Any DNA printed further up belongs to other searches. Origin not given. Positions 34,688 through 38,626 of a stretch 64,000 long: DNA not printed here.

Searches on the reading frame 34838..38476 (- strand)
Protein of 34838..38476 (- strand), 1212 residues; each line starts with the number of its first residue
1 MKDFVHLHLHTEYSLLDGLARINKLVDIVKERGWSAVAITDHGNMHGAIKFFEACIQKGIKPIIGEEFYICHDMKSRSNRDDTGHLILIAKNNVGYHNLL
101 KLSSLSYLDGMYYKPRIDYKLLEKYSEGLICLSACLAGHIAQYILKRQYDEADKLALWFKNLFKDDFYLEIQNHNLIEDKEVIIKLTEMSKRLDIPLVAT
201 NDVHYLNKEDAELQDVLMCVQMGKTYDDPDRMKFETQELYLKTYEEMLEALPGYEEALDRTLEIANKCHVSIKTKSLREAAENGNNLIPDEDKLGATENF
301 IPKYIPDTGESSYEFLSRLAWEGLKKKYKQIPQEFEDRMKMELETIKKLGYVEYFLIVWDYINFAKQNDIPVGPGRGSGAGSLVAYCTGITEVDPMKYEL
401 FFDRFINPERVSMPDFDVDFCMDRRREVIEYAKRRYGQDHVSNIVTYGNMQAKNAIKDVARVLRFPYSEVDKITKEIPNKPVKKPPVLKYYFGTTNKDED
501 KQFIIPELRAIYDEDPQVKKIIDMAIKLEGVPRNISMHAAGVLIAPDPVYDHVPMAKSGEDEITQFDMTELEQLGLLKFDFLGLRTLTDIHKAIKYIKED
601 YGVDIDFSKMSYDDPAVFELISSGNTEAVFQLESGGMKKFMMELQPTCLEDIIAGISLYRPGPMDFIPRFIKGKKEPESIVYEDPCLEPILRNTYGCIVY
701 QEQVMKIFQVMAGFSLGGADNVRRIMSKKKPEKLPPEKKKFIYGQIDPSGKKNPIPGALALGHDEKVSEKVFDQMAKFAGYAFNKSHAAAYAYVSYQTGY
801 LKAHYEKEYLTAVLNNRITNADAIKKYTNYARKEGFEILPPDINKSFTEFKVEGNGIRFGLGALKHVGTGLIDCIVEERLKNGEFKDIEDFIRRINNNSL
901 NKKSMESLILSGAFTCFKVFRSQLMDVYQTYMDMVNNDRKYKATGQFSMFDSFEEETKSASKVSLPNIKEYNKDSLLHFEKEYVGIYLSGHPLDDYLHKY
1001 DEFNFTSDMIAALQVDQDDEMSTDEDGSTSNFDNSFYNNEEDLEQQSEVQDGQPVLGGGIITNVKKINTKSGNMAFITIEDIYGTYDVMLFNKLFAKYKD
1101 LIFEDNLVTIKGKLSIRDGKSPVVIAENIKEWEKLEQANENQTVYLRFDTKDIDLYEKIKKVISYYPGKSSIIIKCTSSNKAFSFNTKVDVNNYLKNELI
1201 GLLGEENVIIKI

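Call 18: search_protein_families(library=pfam, proteins=[window:34838-38476:-], max_evalue=0.001)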
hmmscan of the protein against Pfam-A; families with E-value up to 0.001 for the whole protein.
window:34838-38476:- (1212 aa): 5 families
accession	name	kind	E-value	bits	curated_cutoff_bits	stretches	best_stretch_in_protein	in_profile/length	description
PF07733.18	DNA_pol3_alpha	-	5.6e-98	328.1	23.9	1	315-583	2-260/260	Bacterial DNA polymerase III alpha NTPase domain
PF17657.6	DNA_pol3_finger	-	4.1e-57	192.6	22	1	586-744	1-161/166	Bacterial DNA polymerase III alpha subunit finger domain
PF02811.25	PHP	-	9.6e-57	192.3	26.4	1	6-174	1-164/164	PHP domain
PF14579.12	HHH_6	-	5.9e-29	100.5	25.6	1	835-924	1-90/90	Helix-hairpin-helix motif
PF01336.31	tRNA_anti-codon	-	3.7e-10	40.1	27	1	1059-1130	5-73/75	OB-fold nucleic acid binding domain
